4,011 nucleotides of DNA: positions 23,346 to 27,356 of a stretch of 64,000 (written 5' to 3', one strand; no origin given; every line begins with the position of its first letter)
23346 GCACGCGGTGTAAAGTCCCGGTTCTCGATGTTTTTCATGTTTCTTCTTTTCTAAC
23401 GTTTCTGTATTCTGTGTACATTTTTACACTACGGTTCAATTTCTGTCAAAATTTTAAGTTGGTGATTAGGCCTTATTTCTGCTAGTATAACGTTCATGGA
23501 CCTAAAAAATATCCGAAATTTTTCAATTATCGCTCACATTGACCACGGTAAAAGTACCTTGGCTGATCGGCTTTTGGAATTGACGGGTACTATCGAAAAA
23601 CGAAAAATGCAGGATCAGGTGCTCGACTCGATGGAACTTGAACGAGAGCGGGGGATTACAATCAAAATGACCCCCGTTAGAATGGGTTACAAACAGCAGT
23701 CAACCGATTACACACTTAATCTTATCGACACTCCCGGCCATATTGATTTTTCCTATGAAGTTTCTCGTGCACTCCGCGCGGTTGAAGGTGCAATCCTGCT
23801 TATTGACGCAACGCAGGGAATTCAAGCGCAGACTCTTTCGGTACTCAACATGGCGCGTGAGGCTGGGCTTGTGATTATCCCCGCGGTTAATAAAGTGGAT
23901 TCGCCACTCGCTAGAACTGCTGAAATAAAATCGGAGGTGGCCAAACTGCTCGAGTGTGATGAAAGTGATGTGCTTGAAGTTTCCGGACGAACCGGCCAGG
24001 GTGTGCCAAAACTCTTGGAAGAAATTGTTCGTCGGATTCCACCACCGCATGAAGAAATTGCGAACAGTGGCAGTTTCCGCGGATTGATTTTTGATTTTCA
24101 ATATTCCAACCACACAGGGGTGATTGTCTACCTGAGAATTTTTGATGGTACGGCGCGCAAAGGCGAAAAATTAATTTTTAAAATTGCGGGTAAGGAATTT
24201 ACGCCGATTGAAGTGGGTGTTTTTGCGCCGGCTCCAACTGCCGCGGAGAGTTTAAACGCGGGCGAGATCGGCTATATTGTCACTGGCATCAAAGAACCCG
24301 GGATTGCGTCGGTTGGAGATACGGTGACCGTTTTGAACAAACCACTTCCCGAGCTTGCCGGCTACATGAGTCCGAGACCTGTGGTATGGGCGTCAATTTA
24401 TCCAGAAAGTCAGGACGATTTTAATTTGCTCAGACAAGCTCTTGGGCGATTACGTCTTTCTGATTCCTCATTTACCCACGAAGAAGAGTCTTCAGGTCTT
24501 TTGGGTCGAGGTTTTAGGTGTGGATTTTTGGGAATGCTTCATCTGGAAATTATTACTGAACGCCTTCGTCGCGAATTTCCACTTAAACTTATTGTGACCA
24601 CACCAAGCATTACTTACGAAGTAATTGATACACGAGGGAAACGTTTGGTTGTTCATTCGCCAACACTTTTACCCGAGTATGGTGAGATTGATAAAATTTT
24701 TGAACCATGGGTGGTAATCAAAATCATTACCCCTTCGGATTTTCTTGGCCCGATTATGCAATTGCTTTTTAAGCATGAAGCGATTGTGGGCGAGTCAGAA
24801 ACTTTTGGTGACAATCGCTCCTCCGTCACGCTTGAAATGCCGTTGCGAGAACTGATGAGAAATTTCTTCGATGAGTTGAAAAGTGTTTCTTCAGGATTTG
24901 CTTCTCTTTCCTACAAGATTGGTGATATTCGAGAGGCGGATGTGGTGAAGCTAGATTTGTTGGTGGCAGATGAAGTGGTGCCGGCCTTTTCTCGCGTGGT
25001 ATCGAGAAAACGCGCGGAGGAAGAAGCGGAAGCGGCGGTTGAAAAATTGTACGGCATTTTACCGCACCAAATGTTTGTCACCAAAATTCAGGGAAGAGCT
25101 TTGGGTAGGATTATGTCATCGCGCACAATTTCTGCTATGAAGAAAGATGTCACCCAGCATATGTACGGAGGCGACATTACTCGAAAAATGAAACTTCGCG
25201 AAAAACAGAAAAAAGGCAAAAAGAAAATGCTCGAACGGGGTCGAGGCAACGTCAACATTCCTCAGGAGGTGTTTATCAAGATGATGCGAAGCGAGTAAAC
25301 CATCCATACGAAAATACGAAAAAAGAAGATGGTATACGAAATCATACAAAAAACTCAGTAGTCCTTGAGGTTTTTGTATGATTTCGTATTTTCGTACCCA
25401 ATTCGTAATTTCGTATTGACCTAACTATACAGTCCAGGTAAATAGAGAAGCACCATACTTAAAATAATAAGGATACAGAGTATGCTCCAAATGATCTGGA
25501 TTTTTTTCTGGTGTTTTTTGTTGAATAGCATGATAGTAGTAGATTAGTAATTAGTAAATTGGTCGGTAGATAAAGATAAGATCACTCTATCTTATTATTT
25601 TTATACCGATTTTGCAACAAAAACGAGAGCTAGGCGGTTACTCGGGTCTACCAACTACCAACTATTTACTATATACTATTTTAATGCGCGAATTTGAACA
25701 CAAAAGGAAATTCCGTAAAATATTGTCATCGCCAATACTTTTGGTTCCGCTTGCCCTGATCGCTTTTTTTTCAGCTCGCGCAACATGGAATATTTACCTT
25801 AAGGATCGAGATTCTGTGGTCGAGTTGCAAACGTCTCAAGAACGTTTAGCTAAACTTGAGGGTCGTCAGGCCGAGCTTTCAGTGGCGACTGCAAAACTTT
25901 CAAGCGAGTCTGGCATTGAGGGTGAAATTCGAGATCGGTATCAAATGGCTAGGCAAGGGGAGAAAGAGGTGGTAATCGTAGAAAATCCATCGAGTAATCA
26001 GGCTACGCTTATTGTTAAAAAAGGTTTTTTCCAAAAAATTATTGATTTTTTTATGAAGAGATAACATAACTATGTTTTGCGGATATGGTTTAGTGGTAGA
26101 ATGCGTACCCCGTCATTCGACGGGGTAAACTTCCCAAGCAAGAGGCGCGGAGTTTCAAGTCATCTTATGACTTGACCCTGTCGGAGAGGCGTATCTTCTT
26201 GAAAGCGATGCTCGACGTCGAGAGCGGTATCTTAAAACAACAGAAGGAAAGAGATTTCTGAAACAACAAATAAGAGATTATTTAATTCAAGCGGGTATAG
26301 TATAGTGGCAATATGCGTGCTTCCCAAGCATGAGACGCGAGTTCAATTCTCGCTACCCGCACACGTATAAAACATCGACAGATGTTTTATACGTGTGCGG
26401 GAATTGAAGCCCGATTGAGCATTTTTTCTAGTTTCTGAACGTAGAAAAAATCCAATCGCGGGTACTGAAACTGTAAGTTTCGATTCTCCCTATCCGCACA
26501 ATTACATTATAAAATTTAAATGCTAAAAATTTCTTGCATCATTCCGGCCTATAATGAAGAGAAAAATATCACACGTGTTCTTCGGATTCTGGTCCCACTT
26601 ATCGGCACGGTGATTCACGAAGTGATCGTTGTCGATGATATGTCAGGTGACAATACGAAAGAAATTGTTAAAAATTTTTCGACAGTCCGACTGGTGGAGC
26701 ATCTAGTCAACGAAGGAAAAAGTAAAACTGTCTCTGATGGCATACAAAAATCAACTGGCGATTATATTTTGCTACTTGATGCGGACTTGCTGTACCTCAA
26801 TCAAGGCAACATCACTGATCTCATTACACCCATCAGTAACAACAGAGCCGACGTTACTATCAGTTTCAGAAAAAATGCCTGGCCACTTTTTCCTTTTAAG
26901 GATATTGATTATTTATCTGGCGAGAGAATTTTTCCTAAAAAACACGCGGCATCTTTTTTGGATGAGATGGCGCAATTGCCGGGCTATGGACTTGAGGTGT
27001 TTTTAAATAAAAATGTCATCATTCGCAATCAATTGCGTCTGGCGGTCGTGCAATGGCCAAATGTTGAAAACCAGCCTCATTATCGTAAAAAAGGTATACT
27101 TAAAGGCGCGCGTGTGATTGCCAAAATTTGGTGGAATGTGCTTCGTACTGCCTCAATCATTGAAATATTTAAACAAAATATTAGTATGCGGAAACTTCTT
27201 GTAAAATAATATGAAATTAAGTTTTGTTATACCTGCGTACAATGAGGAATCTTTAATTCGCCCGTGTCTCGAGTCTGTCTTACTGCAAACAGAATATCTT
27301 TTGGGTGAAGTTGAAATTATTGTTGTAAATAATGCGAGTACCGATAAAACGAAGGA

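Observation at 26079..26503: tRNA-Gly(CCC) gene nested inside a decayed tRNA-Gly-like gene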

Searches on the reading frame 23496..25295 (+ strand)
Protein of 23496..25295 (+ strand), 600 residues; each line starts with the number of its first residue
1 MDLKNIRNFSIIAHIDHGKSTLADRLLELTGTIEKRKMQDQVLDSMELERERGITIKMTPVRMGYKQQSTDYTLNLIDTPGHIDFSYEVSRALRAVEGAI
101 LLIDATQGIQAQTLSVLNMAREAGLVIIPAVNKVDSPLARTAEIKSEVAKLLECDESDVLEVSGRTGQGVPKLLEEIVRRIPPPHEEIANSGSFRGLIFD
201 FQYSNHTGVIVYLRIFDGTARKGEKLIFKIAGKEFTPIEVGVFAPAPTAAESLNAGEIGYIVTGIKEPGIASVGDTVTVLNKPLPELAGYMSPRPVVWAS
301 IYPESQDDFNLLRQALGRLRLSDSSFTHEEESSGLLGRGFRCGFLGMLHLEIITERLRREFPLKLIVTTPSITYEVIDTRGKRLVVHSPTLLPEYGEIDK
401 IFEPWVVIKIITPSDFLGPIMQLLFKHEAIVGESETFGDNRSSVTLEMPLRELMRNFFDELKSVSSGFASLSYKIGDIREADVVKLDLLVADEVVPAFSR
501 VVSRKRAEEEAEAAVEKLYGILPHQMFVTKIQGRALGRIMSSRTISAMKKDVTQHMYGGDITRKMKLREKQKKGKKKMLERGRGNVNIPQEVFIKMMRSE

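Call 18: find_related_loci(query=window:23496-25295:+, collection=genome_contigs, flank=10000)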
Query window:23496-25295:+ (600 aa) in genome_contigs; peptide patterns used: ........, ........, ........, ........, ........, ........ (x = any residue, [..] = any of these).
600 stretches matched a pattern (row limit reached: there are more); 528 encode a relative of the query (tblastn E <= 1e-3); the best 80 are kept; 80 distinct loci.
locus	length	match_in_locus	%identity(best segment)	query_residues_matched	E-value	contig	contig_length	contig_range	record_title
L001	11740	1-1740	85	21-600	0e+0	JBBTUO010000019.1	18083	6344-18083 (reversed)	MAG: Patescibacteria group bacterium isolate H41-bin128_1 H41_bin128_1_000000000019, whole genome shotgun sequence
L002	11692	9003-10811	82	1-600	0e+0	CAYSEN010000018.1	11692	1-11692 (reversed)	MAG TPA_asm: uncultured Candidatus Saccharibacteria bacterium isolate SRP342105_co1_265 genome assembly, contig: NODE_75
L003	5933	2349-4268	76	3-600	0e+0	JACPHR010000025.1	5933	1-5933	MAG: Candidatus Taylorbacteria bacterium isolate NC_groundwater_419_Ag_B-0.1um_49_17 GD18-4_B1_scaffold_1477759, whole g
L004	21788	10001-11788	69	3-600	0e+0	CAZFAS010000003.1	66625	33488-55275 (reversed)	MAG TPA_asm: uncultured Candidatus Saccharibacteria bacterium isolate SRP278252_co2_162 genome assembly, contig: NODE_66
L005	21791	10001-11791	70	1-599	0e+0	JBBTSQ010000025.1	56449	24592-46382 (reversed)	MAG: Patescibacteria group bacterium isolate H41-bin135_1 H41_bin135_1_000000000025, whole genome shotgun sequence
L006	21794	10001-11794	69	1-600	0e+0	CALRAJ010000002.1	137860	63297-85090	MAG: Candidatus Taylorbacteria bacterium isolate CH-Oct18-75 genome assembly, contig: CH-Oct18-C66, whole genome shotgun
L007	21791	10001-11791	71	1-598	0e+0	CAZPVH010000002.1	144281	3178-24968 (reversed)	MAG TPA_asm: uncultured Candidatus Saccharibacteria bacterium isolate SRP342105_co1_16 genome assembly, contig: NODE_125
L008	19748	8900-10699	70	1-600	0e+0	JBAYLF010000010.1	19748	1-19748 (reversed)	MAG: Candidatus Paceibacterota bacterium isolate SO_2016_GW1_97 scaffold04718_OW334_2016, whole genome shotgun sequence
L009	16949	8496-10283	71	3-600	0e+0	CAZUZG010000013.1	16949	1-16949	MAG TPA_asm: uncultured Candidatus Saccharibacteria bacterium isolate SRP269290_co1_795 genome assembly, contig: NODE_44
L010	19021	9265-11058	70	1-600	0e+0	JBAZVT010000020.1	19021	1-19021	MAG: Candidatus Paceibacterota bacterium isolate SO_2017_GW1_26 NODE_11070_length_19021_cov_1.431407_OW334_2017, whole g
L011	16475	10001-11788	70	3-600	0e+0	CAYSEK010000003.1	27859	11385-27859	MAG TPA_asm: uncultured Candidatus Saccharibacteria bacterium isolate SRP128015_co3_135 genome assembly, contig: NODE_14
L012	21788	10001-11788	69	1-598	0e+0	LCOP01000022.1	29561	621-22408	MAG: Parcubacteria group bacterium GW2011_GWA1_47_8 UY07_C0022, whole genome shotgun sequence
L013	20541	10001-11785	70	3-600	0e+0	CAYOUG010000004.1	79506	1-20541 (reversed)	MAG TPA_asm: uncultured Candidatus Saccharibacteria bacterium isolate SRP278252_co2_18 genome assembly, contig: NODE_450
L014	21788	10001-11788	73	3-600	0e+0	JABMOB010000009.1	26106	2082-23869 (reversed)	MAG: Parcubacteria group bacterium isolate bin.649 k141_1961969, whole genome shotgun sequence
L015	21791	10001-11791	70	1-598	0e+0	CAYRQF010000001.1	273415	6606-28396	MAG TPA_asm: uncultured Candidatus Saccharibacteria bacterium isolate SRP286056_co2_43 genome assembly, contig: NODE_24_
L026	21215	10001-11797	69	1-600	0e+0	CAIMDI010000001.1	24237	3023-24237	Candidatus Taylorbacteria bacterium isolate KTt_bin-0984 genome assembly, contig: bin-0984:01/36, whole genome shotgun s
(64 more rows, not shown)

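Call 40: find_encoding_contigs(protein=window:23496-25295:+, flank=3000, max_places=10)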
Protein window:23496-25295:+ (600 aa): 1 contig read that carries it; 1 place shown.
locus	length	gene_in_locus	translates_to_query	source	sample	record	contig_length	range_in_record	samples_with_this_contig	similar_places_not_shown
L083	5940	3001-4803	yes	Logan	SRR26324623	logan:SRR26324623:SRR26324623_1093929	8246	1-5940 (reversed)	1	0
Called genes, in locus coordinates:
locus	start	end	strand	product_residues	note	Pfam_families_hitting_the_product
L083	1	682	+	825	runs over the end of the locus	PF13181:TPR_8 (faint), PF00515:TPR_1 (faint), PF07719:TPR_2 (faint), PF13414:TPR_11 (faint), PF13428:TPR_14 (faint), PF23914:TPR_CcmH_CycH, PF13432:TPR_16 (weak), PF14559:TPR_19 (weak), +1 more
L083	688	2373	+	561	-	PF03023:MurJ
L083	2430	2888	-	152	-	PF02861:Clp_N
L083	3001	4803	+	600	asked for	PF00009:GTP_EFTU, PF14492:EFG_III (weak), PF00679:EFG_C, PF06421:LepA_C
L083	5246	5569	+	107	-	PF04977:DivIC (weak)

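Call 50: search_protein_families(library=pfam, proteins=[L012:12782-13270:-, L026:14232-14768:-], max_evalue=0.01)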
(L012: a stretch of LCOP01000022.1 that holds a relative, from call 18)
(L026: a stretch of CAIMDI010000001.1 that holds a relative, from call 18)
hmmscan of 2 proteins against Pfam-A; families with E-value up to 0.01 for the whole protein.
L012:12782-13270:- (162 aa): 0 families

L026:14232-14768:- (178 aa): 1 family
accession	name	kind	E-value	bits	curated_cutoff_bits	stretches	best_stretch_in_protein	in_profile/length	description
PF00232.24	Glyco_hydro_1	-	0.004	16.1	22.6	1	28-129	278-375/453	Glycosyl hydrolase family 1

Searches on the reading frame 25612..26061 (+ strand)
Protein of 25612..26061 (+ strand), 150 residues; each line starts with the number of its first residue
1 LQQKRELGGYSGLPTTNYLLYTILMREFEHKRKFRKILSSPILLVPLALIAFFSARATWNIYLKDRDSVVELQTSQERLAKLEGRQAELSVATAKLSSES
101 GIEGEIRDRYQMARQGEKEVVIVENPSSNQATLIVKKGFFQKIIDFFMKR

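Call 50: search_protein_families(library=pfam, proteins=[window:25612-26061:+], max_evalue=0.01)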
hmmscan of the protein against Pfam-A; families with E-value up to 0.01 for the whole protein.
window:25612-26061:+ (150 aa): 1 family
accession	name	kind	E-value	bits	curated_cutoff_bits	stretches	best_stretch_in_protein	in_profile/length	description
PF04977.20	DivIC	-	3.6e-05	23.9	28.9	1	71-124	25-79/80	Septum formation initiator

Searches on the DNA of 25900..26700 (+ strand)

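Call 4: search_rna_families(source=window, start=25900, end=26700, threshold=evalue, max_evalue=10, show_alignments=4)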
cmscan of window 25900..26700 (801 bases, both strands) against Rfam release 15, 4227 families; matches with E-value up to 10: 11.
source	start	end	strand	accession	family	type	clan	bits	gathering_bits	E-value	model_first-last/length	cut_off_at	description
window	26291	26361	+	RF00005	tRNA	Gene; tRNA;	CL00001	67.9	29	1.4e-14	1-71/71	no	tRNA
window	26329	26428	-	RF03877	mir-3937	Gene; miRNA;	-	27.9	84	0.0027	1-102/102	no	mir-3937 microRNA precursor family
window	26343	26418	+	RF00956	MIR1444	Gene; miRNA;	-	27.4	80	0.0058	1-85/85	no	MIR1444 microRNA precursor family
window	26355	26402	-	RF04176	mir-3149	Gene; miRNA;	-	26.7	100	0.012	1-83/83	no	mir-3149 microRNA precursor family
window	26291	26362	-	RF04354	Plastid-ycf2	Cis-reg;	-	26.4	65.7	0.0043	1-75/75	no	Plastid-ycf2 5UTR RNA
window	26339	26416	+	RF03761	mir-5897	Gene; miRNA;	-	26.2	90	0.0031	1-84/84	no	mir-5897 microRNA precursor family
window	26357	26400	+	RF04176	mir-3149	Gene; miRNA;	-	26.1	100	0.017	1-83/83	no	mir-3149 microRNA precursor family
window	26359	26398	-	RF03450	MIR1513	Gene; miRNA;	-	19.3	95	0.8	1-91/91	no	MIR1513 microRNA precursor family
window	26355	26404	+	RF04146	mir-4742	Gene; miRNA;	-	17.9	85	2.9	1-85/85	no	mir-4742 microRNA precursor family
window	26105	26176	-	RF00014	DsrA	Gene; sRNA;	-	16.2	60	2.9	1-85/85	no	DsrA RNA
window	26194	26352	+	RF02995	IMES-5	Gene; sRNA;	-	15.7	96.1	2.6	1-150/150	no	IMES-5 RNA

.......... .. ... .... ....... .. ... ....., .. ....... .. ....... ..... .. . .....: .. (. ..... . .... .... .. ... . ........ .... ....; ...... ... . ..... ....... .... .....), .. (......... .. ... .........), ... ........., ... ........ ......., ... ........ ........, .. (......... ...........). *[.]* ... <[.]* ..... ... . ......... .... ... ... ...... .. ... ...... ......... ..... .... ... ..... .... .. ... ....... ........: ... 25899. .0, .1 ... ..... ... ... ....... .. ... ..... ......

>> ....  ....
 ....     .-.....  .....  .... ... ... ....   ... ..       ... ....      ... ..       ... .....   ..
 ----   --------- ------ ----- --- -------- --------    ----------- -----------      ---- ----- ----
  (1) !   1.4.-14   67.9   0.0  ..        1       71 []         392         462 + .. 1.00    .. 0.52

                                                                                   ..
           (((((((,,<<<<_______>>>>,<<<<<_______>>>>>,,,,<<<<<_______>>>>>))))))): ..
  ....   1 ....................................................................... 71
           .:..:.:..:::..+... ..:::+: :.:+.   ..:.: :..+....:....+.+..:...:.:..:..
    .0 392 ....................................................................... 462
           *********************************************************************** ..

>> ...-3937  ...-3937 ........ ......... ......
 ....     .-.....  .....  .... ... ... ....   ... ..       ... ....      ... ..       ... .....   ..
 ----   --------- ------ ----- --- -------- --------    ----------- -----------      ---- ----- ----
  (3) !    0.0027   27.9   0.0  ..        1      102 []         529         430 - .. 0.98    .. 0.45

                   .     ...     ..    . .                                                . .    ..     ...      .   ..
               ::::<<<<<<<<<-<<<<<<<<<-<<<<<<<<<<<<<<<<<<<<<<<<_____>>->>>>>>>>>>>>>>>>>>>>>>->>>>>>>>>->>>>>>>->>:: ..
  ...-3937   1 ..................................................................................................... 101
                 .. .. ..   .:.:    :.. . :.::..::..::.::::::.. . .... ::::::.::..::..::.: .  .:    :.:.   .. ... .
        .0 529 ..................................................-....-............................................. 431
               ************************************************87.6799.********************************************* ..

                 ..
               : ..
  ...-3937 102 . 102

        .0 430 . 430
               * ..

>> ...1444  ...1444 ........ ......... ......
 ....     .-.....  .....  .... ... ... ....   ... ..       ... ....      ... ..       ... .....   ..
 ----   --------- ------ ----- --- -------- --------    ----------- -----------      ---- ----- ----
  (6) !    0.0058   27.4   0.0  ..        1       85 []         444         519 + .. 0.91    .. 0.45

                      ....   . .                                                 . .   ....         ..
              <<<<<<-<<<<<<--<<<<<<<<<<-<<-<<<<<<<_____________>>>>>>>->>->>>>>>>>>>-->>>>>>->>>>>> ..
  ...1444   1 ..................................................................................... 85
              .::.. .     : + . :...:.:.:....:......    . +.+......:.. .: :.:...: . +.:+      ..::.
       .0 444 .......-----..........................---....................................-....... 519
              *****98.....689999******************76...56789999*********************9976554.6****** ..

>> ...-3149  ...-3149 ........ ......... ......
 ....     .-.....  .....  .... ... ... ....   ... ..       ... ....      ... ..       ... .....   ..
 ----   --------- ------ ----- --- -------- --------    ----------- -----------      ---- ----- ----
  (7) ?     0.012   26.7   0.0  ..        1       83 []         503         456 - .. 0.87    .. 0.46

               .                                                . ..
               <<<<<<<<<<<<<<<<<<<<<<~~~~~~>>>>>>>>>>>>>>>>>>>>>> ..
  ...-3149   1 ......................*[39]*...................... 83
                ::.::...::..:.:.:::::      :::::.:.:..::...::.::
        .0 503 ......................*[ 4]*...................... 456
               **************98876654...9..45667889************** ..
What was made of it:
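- On Bacterial group I intron in a tRNA gene: cmscan of 25900-26700 at E <= 10 lists no intron family (call 4).
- Closest known: Bacterial group I introns in tRNA genes. Different: There is no group I core (call 4).
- No group I or II intron signal at E <= 10 (call 4).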

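Call 56: search_dna_similar(query=window:26362-26503:+, collection=phages, mode=distant, max_evalue=0.01, max_rows=10)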
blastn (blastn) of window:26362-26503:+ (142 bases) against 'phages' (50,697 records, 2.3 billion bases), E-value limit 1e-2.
No match.

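Call 57: search_dna_similar(query=window:26362-26503:+, collection=plasmids, mode=distant, max_evalue=0.01, max_rows=10)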
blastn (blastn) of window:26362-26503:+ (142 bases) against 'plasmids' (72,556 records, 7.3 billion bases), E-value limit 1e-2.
No match.
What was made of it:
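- Tried and rejected: No match in the phage or plasmid collections (calls 56, 57).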

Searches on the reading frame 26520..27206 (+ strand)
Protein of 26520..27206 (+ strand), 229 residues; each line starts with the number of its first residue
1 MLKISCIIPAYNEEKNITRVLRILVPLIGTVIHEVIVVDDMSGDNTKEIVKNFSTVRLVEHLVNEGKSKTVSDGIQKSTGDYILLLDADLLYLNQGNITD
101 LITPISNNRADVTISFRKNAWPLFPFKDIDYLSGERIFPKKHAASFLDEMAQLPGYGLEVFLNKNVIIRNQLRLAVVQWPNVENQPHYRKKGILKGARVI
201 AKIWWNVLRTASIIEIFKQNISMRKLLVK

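Call 39: find_encoding_contigs(protein=window:26520-27206:+, flank=3000, max_places=10)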
Protein window:26520-27206:+ (229 aa): 1 contig read that carries it; 1 place shown.
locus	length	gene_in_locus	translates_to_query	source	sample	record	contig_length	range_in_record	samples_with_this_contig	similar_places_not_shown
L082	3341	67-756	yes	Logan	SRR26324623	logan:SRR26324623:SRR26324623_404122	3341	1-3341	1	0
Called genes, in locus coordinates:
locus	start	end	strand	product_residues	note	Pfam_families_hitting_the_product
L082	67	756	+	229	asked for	PF00535:Glycos_transf_2, PF10111:Glyco_tranf_2_2 (weak), PF13641:Glyco_tranf_2_3 (weak)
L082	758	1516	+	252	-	PF00535:Glycos_transf_2, PF10111:Glyco_tranf_2_2, PF13641:Glyco_tranf_2_3, PF13632:Glyco_trans_2_3, PF02709:Glyco_transf_7C (faint)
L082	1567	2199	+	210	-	-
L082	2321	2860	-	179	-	-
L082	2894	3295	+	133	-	-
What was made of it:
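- On Integrase-type insertion into a tRNA gene: The neighbouring genes are divIC-like and glycosyltransferases (calls 39, 40, 50).
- Tried and rejected: Only one sample carries these exact proteins (calls 39, 40).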
